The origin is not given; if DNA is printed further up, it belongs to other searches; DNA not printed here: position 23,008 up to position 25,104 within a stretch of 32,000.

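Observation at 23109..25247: Self-contained GC-rich cassette: 598-aa GspS-like amidoligase with an unrecognised N-terminal domain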

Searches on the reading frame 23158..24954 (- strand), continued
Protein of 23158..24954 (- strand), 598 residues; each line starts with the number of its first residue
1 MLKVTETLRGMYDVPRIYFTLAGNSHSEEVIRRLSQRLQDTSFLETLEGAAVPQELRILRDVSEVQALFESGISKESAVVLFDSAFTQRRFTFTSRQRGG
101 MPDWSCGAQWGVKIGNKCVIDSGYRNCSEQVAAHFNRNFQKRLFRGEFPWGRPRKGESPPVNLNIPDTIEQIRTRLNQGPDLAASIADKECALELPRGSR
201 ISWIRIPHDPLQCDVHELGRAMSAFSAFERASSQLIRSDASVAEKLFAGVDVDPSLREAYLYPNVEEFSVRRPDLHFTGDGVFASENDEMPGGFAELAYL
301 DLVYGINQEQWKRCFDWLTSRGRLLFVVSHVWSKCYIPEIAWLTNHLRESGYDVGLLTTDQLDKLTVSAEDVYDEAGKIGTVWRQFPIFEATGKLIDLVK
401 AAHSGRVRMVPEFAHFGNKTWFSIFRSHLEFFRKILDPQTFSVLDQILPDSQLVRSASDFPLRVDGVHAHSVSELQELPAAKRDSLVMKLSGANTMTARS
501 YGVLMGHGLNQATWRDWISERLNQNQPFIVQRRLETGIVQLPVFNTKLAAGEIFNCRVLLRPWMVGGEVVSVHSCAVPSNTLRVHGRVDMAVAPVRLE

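Call 27: search_protein_families(library=pfam, proteins=[P0140, P0141, P0142, P0143, P0148, P0151, P0115, P0118, P0164, P0174], max_evalue=0.1)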
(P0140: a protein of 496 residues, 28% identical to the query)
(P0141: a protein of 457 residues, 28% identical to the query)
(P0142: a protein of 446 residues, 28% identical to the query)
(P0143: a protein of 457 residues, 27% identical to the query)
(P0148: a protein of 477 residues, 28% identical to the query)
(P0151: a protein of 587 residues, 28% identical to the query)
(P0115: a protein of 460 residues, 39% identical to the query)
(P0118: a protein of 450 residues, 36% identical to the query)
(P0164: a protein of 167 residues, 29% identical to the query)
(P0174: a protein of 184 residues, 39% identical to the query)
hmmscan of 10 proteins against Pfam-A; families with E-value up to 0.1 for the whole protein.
P0140 (496 aa): 0 families

P0141 (457 aa): 0 families

P0142 (446 aa): 0 families

P0143 (457 aa): 0 families

P0148 (477 aa): 0 families

P0151 (587 aa): 0 families

P0115 (460 aa): 0 families

P0118 (450 aa): 0 families

P0164 (167 aa): 0 families

P0174 (184 aa): 0 families

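Call 28: fold_search(model_id=the predicted structure, library=pdb)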
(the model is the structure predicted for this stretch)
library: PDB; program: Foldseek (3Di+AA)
matches with E <= 10: 656; with E <= 0.001: 54
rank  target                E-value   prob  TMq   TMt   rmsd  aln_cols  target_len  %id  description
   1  8fbz_A                3.7e-13  1.00  0.44  0.55   7.6       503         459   12  Crystal Structure of apo human Glutathione Synthetase Y270E (released 2024-05-08)
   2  9cjn                  2.5e-12  1.00  0.45  0.54   7.5       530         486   13  Ligase Cp1B (released 2025-05-21)
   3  2hgs                  3.4e-12  1.00  0.45  0.54   7.4       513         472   11  HUMAN GLUTATHIONE SYNTHETASE (released 1999-06-22)
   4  5oes_F                4.2e-12  1.00  0.43  0.54   7.8       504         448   10  The structure of a glutathione synthetase (StGSS1) from Solanum tuberosum in ADP and y-EC bound closed conformation. (released 2018-04-25)
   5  3kal_A                5.0e-12  1.00  0.45  0.54   8.1       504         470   11  Structure of homoglutathione synthetase from Glycine max in closed conformation with homoglutathione, ADP, a sulfate i (released 2009-12-22)
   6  5oes_B                6.3e-12  1.00  0.42  0.53   7.9       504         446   10  The structure of a glutathione synthetase (StGSS1) from Solanum tuberosum in ADP and y-EC bound closed conformation. (released 2018-04-25)
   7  5oes_A                8.4e-12  1.00  0.44  0.56   7.1       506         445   11  The structure of a glutathione synthetase (StGSS1) from Solanum tuberosum in ADP and y-EC bound closed conformation. (released 2018-04-25)
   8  8fbz_B                8.9e-12  1.00  0.45  0.56   7.4       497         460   11  Crystal Structure of apo human Glutathione Synthetase Y270E (released 2024-05-08)
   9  5oes_E                1.1e-11  1.00  0.42  0.53   8.0       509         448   11  The structure of a glutathione synthetase (StGSS1) from Solanum tuberosum in ADP and y-EC bound closed conformation. (released 2018-04-25)
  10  5oes_C                1.2e-11  1.00  0.42  0.53   8.0       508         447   10  The structure of a glutathione synthetase (StGSS1) from Solanum tuberosum in ADP and y-EC bound closed conformation. (released 2018-04-25)
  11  3kal_B                1.6e-11  1.00  0.43  0.53   8.2       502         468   11  Structure of homoglutathione synthetase from Glycine max in closed conformation with homoglutathione, ADP, a sulfate i (released 2009-12-22)
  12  5oes_D                2.3e-11  1.00  0.43  0.54   7.8       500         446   10  The structure of a glutathione synthetase (StGSS1) from Solanum tuberosum in ADP and y-EC bound closed conformation. (released 2018-04-25)
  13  1m0w_A                2.3e-11  1.00  0.43  0.51   8.1       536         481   12  Yeast Glutathione Synthase Bound to gamma-glutamyl-cysteine, AMP-PNP and 2 Magnesium Ions (released 2002-12-11)
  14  3kaj_B                6.9e-11  1.00  0.41  0.52   8.1       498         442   10  Apoenzyme structure of homoglutathione synthetase from Glycine max in open conformation (released 2009-12-22)
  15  1m0w_B                1.1e-10  1.00  0.43  0.51   8.0       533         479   12  Yeast Glutathione Synthase Bound to gamma-glutamyl-cysteine, AMP-PNP and 2 Magnesium Ions (released 2002-12-11)
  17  3n6x                  6.7e-10  1.00  0.44  0.56   6.1       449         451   13  Crystal structure of a Putative glutathionylspermidine synthase (Mfla_0391) from METHYLOBACILLUS FLAGELLATUS KT at 2.35  (released 2010-06-09)
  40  3k1t                  4.6e-07  1.00  0.31  0.41  10.9       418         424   13  Crystal structure of Putative gamma-glutamylcysteine synthetase (YP_546622.1) from METHYLOBACILLUS FLAGELLATUS KT at 1.9 (released 2009-11-03)
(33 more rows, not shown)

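Call 43: find_encoding_contigs(protein=P0174, flank=5000, max_places=2)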
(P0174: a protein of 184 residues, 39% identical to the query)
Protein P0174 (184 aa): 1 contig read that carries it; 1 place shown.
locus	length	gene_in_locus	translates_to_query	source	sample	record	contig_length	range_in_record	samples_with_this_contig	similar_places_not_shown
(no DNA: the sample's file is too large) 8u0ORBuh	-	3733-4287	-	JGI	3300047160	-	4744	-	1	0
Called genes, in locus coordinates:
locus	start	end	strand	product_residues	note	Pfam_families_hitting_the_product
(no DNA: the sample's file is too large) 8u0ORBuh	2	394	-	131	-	?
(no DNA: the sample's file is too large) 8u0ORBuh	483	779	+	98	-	-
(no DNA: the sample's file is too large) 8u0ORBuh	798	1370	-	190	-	-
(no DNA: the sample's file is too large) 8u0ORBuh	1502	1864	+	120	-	-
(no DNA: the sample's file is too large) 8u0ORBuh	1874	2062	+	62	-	-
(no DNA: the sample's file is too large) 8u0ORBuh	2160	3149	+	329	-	PF02156:Glyco_hydro_26 (weak)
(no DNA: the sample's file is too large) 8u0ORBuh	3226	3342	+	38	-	-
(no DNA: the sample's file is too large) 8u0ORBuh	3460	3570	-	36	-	-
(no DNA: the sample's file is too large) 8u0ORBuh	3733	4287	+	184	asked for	-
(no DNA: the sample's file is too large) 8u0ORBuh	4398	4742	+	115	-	?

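Call 44: find_encoding_contigs(protein=P0115, flank=5000, max_places=2)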
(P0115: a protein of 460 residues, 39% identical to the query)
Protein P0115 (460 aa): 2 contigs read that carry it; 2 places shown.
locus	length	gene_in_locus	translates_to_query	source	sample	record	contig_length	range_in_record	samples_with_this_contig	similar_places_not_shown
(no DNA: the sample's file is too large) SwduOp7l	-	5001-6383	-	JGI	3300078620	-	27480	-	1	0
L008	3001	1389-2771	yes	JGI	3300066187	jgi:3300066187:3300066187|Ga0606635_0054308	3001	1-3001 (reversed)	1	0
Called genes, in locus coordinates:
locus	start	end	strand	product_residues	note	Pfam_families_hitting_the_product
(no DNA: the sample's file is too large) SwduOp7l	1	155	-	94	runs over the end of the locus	-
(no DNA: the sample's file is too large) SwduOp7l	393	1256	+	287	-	PF00152:tRNA-synt_2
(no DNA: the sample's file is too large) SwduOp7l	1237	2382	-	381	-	PF13439:Glyco_transf_4, PF20706:GT4-conflict, PF00534:Glycos_transf_1, PF13692:Glyco_trans_1_4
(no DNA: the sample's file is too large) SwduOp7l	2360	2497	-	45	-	-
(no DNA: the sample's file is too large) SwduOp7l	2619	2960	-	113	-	-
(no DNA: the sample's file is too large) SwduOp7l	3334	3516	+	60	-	-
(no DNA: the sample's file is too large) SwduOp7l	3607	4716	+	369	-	PF01546:Peptidase_M20, PF07687:M20_dimer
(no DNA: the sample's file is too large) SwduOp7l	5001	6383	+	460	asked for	-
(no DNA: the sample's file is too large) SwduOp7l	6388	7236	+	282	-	PF01177:Asp_Glu_race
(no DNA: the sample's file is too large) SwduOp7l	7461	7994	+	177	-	PF00466:Ribosomal_L10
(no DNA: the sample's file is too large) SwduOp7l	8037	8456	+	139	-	PF16320:Ribosomal_L12_N, PF00542:Ribosomal_L12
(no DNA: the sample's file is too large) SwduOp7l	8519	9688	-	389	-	PF01546:Peptidase_M20, PF07687:M20_dimer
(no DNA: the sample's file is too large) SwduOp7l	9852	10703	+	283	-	PF24827:AstE_AspA_cat (weak)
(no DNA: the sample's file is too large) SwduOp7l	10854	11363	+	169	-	-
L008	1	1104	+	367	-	?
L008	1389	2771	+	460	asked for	-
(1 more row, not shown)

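Call 48: find_encoding_contigs(protein=P0143, flank=5000, max_places=2)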
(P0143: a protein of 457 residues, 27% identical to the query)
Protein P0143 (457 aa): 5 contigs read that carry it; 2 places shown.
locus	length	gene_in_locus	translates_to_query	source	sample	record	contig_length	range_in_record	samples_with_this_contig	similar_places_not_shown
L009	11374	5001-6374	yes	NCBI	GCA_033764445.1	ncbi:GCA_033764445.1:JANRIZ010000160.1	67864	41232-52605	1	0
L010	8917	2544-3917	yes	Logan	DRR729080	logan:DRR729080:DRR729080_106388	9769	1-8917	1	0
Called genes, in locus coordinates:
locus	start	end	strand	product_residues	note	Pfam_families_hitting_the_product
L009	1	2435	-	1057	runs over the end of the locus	PF12951:PATR (faint)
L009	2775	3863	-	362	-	PF13513:HEAT_EZ (faint), PF24714:TOR1L1_N (faint), PF13646:HEAT_2 (weak), PF00514:Arm (faint), PF02985:HEAT (faint), PF13646:HEAT_2, PF03130:HEAT_PBS (weak), PF13646:HEAT_2, +1 more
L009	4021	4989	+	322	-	PF06574:FAD_syn, PF01687:Flavokinase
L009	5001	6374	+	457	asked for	-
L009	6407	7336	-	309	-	PF01134:GIDA (faint), PF01266:DAO (faint), PF03486:HI0933_like (faint), PF07992:Pyr_redox_2, PF12831:FAD_oxidored (faint), PF13738:Pyr_redox_3, PF00070:Pyr_redox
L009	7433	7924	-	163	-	-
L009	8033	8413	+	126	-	PF08761:dUTPase_2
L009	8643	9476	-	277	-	PF08843:AbiEii (weak)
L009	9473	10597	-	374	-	-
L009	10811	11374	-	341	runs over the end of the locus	PF00730:HhH-GPD, PF00633:HHH (weak), PF14815:NUDIX_4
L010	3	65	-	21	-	?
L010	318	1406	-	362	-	PF13513:HEAT_EZ (faint), PF24714:TOR1L1_N (faint), PF13646:HEAT_2 (weak), PF00514:Arm (faint), PF02985:HEAT (faint), PF13646:HEAT_2, PF03130:HEAT_PBS (weak), PF13646:HEAT_2, +1 more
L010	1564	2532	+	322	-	PF06574:FAD_syn, PF01687:Flavokinase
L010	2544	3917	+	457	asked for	-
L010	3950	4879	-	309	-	PF01134:GIDA (faint), PF01266:DAO (faint), PF03486:HI0933_like (faint), PF07992:Pyr_redox_2, PF12831:FAD_oxidored (faint), PF13738:Pyr_redox_3, PF00070:Pyr_redox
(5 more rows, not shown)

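Call 49: find_related_loci(query=A1, collection=genome_contigs, flank=6000)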
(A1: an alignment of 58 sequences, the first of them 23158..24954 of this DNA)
Query A1 (598 aa) in genome_contigs; peptide patterns used: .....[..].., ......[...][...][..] (x = any residue, [..] = any of these).
60 stretches matched a pattern; 24 encode a relative of the query (tblastn E <= 1e-3); 24 distinct loci.
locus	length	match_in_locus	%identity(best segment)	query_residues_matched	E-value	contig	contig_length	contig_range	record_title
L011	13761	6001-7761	54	1-595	0e+0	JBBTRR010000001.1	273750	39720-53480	MAG: Patescibacteria group bacterium isolate H52-bin035_1 H52_bin035_1_000000000001, whole genome shotgun sequence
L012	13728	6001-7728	51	11-597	0e+0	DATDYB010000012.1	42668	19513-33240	MAG TPA_asm: Candidatus Paceibacterota bacterium isolate SMAG_U8154 k141_1618747, whole genome shotgun sequence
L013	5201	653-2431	50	1-598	0e+0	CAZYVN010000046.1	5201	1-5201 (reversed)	MAG TPA_asm: uncultured Candidatus Saccharibacteria bacterium isolate binchicken_co185_161 genome assembly, contig: NODE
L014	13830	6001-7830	59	1-597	0e+0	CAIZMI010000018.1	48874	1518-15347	uncultured bacterium isolate Loc090907-8-6m_bin-405 genome assembly, contig: bin-405:18/64, whole genome shotgun sequenc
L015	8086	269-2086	51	1-597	0e+0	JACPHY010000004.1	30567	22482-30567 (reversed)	MAG: Candidatus Uhrbacteria bacterium isolate NC_groundwater_426_Ag_B-0.1um_60_32 GD18-4_B1_scaffold_133067, whole genom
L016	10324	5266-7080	49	1-598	0e+0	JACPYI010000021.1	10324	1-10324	MAG: Candidatus Sungiibacteriota bacterium isolate NC_groundwater_859_Pr1_B-0.1um_51_34 Montesol18_Bp1_scaffold_1086924,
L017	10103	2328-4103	49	7-597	0e+0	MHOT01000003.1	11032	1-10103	MAG: Candidatus Staskawiczbacteria bacterium RIFCSPHIGHO2_02_FULL_42_22 rifcsphigho2_02_scaffold_12430, whole genome sho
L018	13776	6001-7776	46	1-597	0e+0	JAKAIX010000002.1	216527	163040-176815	MAG: bacterium isolate WY3.bin51 NODE_52_length_216527_cov_2.682047, whole genome shotgun sequence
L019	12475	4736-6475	47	12-597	3e-179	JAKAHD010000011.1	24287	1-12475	MAG: bacterium isolate WY2.bin82 NODE_2730_length_24287_cov_5.634603, whole genome shotgun sequence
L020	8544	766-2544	45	1-597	2e-176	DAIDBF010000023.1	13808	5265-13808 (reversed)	MAG TPA_asm: bacterium isolate clean1859 k141_478014, whole genome shotgun sequence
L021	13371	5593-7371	44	1-597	4e-175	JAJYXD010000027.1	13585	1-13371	MAG: bacterium isolate FK3.bin18 NODE_9090_length_13585_cov_0.899168, whole genome shotgun sequence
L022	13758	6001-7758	45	2-597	3e-171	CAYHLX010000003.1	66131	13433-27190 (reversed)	MAG TPA_asm: uncultured Candidatus Saccharibacteria bacterium isolate ERP119705_co13_651 genome assembly, contig: NODE_4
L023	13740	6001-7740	46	8-594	3e-175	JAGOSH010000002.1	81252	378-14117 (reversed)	MAG: Candidatus Paceibacterota bacterium isolate Gw_Eff_bin_313 Gw_Eff_382_length_81252_cov_39.691439, whole genome shot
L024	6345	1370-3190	45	1-598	8e-172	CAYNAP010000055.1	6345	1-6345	MAG TPA_asm: uncultured Candidatus Saccharibacteria bacterium isolate binchicken_co38_1274 genome assembly, contig: NODE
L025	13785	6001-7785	44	11-595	2e-166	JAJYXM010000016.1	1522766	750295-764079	MAG: bacterium isolate FK3.bin42 NODE_1_length_1522766_cov_4.043218, whole genome shotgun sequence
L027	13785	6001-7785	42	11-595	4e-163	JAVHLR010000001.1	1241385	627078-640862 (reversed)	MAG: Patescibacteria group bacterium isolate Ess09-17 NODE_1_length_1241385_cov_18.045301, whole genome shotgun sequence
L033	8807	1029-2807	48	1-598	0e+0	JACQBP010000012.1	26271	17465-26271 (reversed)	MAG: Candidatus Liptonbacteria bacterium isolate NC_groundwater_945_Pr1_S-0.2um_45_49 Montesol18-Sp2_coassembly_scaffold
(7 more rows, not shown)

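Call 61: find_related_loci(query=A1, collection=metagenome_contigs, flank=3000)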
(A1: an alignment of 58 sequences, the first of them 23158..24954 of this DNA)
Query A1 (598 aa) in metagenome_contigs; peptide patterns used: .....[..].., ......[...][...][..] (x = any residue, [..] = any of these).
64 stretches matched a pattern; 27 encode a relative of the query (tblastn E <= 1e-3); 27 distinct loci.
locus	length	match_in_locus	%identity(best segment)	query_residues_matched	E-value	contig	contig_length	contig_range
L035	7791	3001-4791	66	1-595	0e+0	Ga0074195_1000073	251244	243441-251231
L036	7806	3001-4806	59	1-597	0e+0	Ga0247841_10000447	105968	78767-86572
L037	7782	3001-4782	53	1-598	0e+0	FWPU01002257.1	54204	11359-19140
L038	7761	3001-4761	54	1-595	0e+0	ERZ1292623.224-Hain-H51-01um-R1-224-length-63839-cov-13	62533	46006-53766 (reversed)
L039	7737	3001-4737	54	1-595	0e+0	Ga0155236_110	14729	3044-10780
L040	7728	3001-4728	51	11-597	0e+0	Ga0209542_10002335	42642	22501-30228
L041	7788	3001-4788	52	1-595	0e+0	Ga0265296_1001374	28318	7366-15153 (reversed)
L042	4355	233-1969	51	11-598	0e+0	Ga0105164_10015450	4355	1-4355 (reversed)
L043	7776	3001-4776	49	7-597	0e+0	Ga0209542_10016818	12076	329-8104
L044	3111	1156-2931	49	7-597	0e+0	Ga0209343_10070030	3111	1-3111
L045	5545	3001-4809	49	8-594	0e+0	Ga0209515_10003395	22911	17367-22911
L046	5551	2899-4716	47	1-595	0e+0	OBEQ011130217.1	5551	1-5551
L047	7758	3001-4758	46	8-594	3e-175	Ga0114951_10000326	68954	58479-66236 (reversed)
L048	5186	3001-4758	46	8-594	7e-176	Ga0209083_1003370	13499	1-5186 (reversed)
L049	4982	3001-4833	45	8-597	3e-175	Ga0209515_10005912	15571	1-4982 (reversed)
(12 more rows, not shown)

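Call 75: find_encoding_contigs(protein=P0196, flank=5000, max_places=2)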
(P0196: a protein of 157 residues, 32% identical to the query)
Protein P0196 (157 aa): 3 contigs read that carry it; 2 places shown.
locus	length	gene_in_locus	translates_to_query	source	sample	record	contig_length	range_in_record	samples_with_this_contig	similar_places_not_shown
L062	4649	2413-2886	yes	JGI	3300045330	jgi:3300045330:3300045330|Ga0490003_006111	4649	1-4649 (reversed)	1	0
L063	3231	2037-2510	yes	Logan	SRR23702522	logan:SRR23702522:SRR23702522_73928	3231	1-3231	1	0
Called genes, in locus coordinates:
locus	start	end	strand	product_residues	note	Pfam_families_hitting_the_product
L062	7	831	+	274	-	-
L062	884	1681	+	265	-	PF03372:Exo_endo_phos, PF14529:Exo_endo_phos_2 (faint)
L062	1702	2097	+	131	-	-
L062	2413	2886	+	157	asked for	-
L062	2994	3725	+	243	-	PF02535:Zip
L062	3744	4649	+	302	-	?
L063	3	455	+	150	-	?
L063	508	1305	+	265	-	PF03372:Exo_endo_phos, PF14529:Exo_endo_phos_2 (faint)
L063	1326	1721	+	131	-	-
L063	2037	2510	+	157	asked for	-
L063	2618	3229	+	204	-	?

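Call 76: find_encoding_contigs(protein=P0164, flank=5000, max_places=2)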
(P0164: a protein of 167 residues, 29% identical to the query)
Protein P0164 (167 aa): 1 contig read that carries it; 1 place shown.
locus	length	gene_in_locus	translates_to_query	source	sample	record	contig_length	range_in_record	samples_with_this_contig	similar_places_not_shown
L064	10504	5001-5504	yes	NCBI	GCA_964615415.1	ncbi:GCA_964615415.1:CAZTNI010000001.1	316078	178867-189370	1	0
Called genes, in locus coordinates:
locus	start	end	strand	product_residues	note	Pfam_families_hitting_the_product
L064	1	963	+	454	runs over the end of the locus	PF00753:Lactamase_B, PF12706:Lactamase_B_2 (weak), PF16661:Lactamase_B_6 (weak), PF10996:Beta-Casp, PF07521:RMMBL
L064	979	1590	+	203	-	PF18306:LDcluster4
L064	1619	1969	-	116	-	PF00453:Ribosomal_L20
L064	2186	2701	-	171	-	PF05198:IF3_N, PF00707:IF3_C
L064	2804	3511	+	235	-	-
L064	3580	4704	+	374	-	PF02784:Orn_Arg_deC_N, PF00278:Orn_DAP_Arg_deC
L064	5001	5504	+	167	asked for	-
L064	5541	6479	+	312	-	-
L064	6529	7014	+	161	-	-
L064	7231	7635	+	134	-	-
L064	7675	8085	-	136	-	-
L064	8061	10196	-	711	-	PF01674:Lipase_2 (weak), PF07819:PGAP1, PF02450:LCAT, PF06028:DUF915 (faint)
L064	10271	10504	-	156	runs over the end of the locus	-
